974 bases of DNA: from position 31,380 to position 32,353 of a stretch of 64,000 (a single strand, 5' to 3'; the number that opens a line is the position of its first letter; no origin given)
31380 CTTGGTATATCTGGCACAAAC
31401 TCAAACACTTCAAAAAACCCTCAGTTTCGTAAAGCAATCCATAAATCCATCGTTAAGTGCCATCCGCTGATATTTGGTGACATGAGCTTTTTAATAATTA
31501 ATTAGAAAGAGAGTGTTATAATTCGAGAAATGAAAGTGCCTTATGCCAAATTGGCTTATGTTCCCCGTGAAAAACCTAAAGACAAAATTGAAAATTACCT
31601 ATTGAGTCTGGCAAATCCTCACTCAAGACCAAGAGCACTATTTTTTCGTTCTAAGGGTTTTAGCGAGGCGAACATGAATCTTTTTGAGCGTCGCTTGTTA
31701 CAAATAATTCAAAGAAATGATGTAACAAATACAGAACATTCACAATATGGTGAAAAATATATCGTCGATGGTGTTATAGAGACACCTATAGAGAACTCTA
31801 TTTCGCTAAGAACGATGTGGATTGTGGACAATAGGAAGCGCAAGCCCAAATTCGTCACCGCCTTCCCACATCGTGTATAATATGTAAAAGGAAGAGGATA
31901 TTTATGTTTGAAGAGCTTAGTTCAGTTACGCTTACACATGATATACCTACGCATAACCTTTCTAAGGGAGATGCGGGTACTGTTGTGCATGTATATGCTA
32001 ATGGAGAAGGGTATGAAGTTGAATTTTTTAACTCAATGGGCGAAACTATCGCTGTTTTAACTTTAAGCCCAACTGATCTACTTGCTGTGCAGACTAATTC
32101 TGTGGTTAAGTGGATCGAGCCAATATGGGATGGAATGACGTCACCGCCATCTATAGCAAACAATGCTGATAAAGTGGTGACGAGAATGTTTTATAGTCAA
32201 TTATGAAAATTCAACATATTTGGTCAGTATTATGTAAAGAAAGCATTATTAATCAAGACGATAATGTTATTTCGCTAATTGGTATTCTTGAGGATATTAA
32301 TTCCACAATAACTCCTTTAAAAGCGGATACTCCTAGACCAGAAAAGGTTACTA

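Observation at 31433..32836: AT-rich three-gene islet (DUF6883 - DUF4926 - unknown) wedged between dedA and lexA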

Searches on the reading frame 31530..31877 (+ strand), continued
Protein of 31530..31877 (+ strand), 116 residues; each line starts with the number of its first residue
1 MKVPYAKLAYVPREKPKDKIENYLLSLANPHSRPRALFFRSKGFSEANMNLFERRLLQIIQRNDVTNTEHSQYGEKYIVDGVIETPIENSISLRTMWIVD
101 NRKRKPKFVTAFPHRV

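Call 88: get_annotated_region(hit=H2, flank=2500)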
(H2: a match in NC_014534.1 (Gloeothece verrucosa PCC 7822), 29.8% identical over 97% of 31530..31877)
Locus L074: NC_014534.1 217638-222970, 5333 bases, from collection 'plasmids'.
description: Gloeothece verrucosa PCC 7822 plasmid Cy782202, complete sequence
organism: Gloeothece verrucosa PCC 7822 (NCBI taxid 497965)
taxonomy: Bacteria; Cyanobacteriota; Cyanophyceae; Chroococcales; Aphanothecaceae; Gloeothece; Gloeothece verrucosa; Gloeothece verrucosa PCC 7822
host: -; source: fresh water in rice field; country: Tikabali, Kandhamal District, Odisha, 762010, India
typing (MOB-suite, as given by PLSDB): conjugative; relaxase MOBF; mating-pair formation MPF_T
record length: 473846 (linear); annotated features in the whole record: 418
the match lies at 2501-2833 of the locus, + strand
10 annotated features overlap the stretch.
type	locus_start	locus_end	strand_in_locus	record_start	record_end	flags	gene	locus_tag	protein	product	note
CDS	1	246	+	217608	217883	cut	-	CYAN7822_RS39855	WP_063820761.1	hypothetical protein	-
CDS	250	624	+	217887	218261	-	-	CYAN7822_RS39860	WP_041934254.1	hypothetical protein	-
CDS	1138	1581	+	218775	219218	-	-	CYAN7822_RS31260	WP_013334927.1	hypothetical protein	-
CDS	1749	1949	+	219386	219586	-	-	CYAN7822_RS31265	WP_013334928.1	hypothetical protein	-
CDS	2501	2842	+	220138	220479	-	-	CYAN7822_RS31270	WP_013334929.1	DUF6883 domain-containing protein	-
CDS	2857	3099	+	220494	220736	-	-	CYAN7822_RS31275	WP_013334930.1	DUF4926 domain-containing protein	-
CDS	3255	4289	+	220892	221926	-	-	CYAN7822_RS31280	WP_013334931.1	IS701 family transposase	-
CDS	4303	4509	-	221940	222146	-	-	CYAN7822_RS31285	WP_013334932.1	hypothetical protein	-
CDS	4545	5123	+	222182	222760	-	-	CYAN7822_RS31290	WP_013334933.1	hypothetical protein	-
CDS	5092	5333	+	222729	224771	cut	-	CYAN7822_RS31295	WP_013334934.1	CHASE2 domain-containing protein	-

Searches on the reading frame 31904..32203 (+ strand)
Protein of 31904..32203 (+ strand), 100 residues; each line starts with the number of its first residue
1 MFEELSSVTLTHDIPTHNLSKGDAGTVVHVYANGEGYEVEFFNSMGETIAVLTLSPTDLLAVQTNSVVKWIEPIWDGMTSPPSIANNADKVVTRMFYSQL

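Call 3: search_protein_families(library=pfam, proteins=[window:31904-32203:+], max_evalue=0.1)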
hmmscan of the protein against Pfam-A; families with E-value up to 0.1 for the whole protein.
window:31904-32203:+ (100 aa): 1 family
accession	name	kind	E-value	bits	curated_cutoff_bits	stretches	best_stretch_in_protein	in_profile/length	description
PF16277.11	DUF4926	-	7.7e-22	76.9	29.1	1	4-59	1-55/57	Domain of unknown function (DUF4926)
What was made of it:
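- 31904..32206 (+): Gene B: DUF4926 protein (100 aa), the putative antitoxin. The DUF4926 domain covers residues 4-59. Pfam E 7.7e-22 (call 3).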

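Call 5: search_protein_families(library=padloc, proteins=[window:31904-32203:+], max_evalue=1)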
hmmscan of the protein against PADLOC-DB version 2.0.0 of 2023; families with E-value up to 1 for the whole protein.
window:31904-32203:+ (100 aa): 0 families

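Call 6: search_protein_families(library=ncbifam, proteins=[window:31904-32203:+], max_evalue=1)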
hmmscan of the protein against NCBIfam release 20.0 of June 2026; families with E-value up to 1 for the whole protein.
window:31904-32203:+ (100 aa): 0 families

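Call 7: search_protein_families(library=phrogs, proteins=[window:31904-32203:+], max_evalue=1)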
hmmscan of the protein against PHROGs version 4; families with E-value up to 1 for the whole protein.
window:31904-32203:+ (100 aa): 1 family
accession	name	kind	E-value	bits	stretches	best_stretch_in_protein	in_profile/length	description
phrog_15678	-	unknown function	0.22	12.1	1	29-55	55-81/162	-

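Call 10: search_solved_structures(query=window:31904-32203:+, max_evalue=10)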
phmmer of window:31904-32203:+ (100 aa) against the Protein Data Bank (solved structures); distinct sequences matched with E-value up to 10: 0.

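Call 22: find_homologous_proteins(query=window:31904-32203:+)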
Query window:31904-32203:+ (100 aa): 34 proteins with E <= 0.001 among 34 candidates.
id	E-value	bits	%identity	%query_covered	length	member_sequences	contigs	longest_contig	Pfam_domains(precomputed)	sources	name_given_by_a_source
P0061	6.3e-60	217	100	100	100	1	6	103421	PF16277.12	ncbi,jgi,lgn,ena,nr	ncbi:MAG TPA: DUF4926 domain-containing protein [Patescibacteria group bacterium]|nr:DUF4926 domain-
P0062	5.8e-40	153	73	100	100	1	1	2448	PF16277.12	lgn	-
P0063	4.8e-18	83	54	93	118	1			PF16277.12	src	-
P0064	6.4e-18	82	50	99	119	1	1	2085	PF16277.12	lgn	-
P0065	5.6e-15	73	49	86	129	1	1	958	PF16277.12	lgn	-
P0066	1.8e-13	68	52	67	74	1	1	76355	PF16277.12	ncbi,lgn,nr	ncbi:MAG: DUF4926 domain-containing protein [Ignavibacteriae bacterium]|nr:DUF4926 domain-containing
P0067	2.6e-13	68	50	68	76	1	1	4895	PF16277.12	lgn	-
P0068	4.2e-13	67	61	59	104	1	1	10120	PF16277.12,PF12441.15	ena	-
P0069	5.1e-13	67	51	68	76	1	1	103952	PF16277.12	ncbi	-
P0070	1.7e-12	65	52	67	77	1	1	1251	PF16277.12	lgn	-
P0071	8.5e-12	63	50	74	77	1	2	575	PF16277.12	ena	-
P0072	1.9e-11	62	51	65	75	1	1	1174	PF16277.12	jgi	jgi:hypothetical protein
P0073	2.0e-11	62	64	56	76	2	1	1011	PF16277.12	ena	-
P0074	1.3e-10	59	49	67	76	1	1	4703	PF16277.12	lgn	-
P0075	1.4e-10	59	48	66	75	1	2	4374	PF16277.12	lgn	-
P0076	2.8e-10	58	49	72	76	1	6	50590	PF16277.12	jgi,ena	-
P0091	3.1e-8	51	49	68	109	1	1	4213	PF16277.12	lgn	-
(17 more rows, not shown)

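Call 29: search_solved_structures(query=A3, max_evalue=10)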
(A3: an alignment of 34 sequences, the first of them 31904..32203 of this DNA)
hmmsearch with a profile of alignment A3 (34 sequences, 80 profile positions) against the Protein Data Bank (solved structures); distinct sequences matched with E-value up to 10: 8.
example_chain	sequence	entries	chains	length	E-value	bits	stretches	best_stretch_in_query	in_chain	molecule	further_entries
2m7s_A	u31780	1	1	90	0.18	14.5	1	12-63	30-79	Serine/arginine-rich splicing factor 1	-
2m8d_B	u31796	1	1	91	0.18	14.4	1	12-63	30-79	Serine/arginine-rich splicing factor 1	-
1x4c_A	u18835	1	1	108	0.27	13.9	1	12-63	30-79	Splicing factor, arginine/serine-rich 1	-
2o3d_A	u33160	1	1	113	0.29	13.8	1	12-63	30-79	Splicing factor, arginine/serine-rich 1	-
3beg_B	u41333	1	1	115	0.31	13.7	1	12-63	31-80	Splicing factor, arginine/serine-rich 1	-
4c0o_C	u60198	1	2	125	0.37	13.5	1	12-63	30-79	SERINE/ARGININE-RICH SPLICING FACTOR 1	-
7abg_A6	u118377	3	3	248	1.2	11.8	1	12-63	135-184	Serine/arginine-rich splicing factor 1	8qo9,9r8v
1miv_A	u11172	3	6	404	1.5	11.5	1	24-47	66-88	tRNA CCA-adding enzyme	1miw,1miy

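Call 47: find_encoding_contigs(protein=P0064, flank=3000, max_places=2)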
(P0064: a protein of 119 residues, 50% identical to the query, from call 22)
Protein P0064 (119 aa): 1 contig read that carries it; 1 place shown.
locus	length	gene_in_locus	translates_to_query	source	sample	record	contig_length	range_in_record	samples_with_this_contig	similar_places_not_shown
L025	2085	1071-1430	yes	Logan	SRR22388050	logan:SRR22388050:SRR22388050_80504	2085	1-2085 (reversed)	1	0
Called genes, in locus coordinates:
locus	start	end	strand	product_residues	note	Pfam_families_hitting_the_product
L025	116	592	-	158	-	PF00583:Acetyltransf_1, PF13673:Acetyltransf_10 (weak), PF13508:Acetyltransf_7, PF08445:FR47 (weak)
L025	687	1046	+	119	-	PF21814:DUF6883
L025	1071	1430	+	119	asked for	PF16277:DUF4926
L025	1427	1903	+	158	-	PF22091:DUF6941 (faint)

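Call 48: find_encoding_contigs(protein=P0066, flank=3000, max_places=2)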
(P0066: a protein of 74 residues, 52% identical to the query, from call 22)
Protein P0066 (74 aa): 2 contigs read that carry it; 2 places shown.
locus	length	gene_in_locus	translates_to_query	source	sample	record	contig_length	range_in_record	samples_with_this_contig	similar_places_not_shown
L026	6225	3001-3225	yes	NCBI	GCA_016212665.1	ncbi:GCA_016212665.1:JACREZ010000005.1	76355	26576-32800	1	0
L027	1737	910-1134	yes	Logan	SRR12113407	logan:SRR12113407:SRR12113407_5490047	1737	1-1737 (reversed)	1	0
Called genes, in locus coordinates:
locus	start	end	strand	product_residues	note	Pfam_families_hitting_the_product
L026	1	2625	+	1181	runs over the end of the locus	PF02574:S-methyl_trans, PF00809:Pterin_bind, PF02607:B12-binding_2, PF02310:B12-binding, PF02965:Met_synt_B12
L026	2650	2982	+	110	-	PF21814:DUF6883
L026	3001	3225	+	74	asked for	PF16277:DUF4926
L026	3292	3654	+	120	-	PF03745:DUF309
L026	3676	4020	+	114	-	PF00037:Fer4 (weak), PF12838:Fer4_7, PF13187:Fer4_9 (weak)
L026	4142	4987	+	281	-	PF00753:Lactamase_B, PF23023:Anti-Pycsar_Apyc1 (weak)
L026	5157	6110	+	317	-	PF08331:QueG_DUF1730, PF13187:Fer4_9 (faint), PF00037:Fer4 (faint), PF13484:Fer4_16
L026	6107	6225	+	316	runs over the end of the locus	PF00890:FAD_binding_2 (faint), PF01266:DAO (faint), PF01946:Thi4 (faint), PF03486:HI0933_like (faint), PF07992:Pyr_redox_2, PF13450:NAD_binding_8 (faint), PF13738:Pyr_redox_3, PF00070:Pyr_redox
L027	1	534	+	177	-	?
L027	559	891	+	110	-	PF21814:DUF6883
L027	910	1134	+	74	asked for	PF16277:DUF4926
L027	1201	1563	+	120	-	PF03745:DUF309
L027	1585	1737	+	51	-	?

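Call 49: find_encoding_contigs(protein=P0069, flank=3000, max_places=2)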
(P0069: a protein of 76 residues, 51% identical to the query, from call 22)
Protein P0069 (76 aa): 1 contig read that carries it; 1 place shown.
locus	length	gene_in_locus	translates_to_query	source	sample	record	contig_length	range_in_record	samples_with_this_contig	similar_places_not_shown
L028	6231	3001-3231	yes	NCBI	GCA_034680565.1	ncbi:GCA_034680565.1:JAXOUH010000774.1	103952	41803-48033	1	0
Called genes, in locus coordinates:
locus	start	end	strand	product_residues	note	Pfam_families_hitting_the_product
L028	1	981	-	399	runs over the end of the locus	PF00814:TsaD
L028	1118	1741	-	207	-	PF09335:VTT_dom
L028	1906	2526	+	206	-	-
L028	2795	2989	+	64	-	PF21814:DUF6883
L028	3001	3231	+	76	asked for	PF16277:DUF4926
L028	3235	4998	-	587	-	PF12229:PG_binding_4, PF04294:VanW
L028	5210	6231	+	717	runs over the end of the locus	PF01547:SBP_bac_1, PF13416:SBP_bac_8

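Call 50: find_encoding_contigs(protein=P0076, flank=3000, max_places=2)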
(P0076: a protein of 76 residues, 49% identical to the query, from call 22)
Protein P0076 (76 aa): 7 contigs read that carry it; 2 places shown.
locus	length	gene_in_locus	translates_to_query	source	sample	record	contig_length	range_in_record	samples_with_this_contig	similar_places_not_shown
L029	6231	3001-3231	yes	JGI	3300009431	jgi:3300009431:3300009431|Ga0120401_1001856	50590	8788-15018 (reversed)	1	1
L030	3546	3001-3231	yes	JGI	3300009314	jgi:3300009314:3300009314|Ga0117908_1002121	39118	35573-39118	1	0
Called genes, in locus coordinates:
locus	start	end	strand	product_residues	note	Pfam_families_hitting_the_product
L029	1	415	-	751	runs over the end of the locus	PF10101:DUF2339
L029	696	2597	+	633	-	PF00082:Peptidase_S8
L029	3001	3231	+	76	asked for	PF16277:DUF4926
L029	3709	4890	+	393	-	PF00682:HMGL-like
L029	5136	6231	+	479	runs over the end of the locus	PF02614:UxaC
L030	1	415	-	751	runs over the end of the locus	PF10101:DUF2339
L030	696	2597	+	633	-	PF00082:Peptidase_S8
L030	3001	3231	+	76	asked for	PF16277:DUF4926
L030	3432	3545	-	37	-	?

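Call 92: search_protein_families(library=pfam, proteins=[P0068, P0091], max_evalue=5)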
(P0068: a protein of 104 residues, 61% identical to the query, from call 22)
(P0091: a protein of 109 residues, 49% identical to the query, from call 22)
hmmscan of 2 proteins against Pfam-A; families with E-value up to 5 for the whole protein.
P0068 (104 aa): 2 families
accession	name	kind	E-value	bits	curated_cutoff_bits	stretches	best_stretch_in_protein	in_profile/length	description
PF16277.11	DUF4926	-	9.1e-20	70.3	29.1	1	44-99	1-55/57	Domain of unknown function (DUF4926)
PF12441.14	CopG_antitoxin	-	4.8e-08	34.1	28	1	5-48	1-45/79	CopG antitoxin of type II toxin-antitoxin system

P0091 (109 aa): 1 family
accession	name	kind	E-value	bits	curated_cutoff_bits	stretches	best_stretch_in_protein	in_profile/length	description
PF16277.11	DUF4926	-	1.5e-21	75.9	29.1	1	4-60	1-56/57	Domain of unknown function (DUF4926)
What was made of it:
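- A CopG_antitoxin-DUF4926 fusion exists (call 92).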
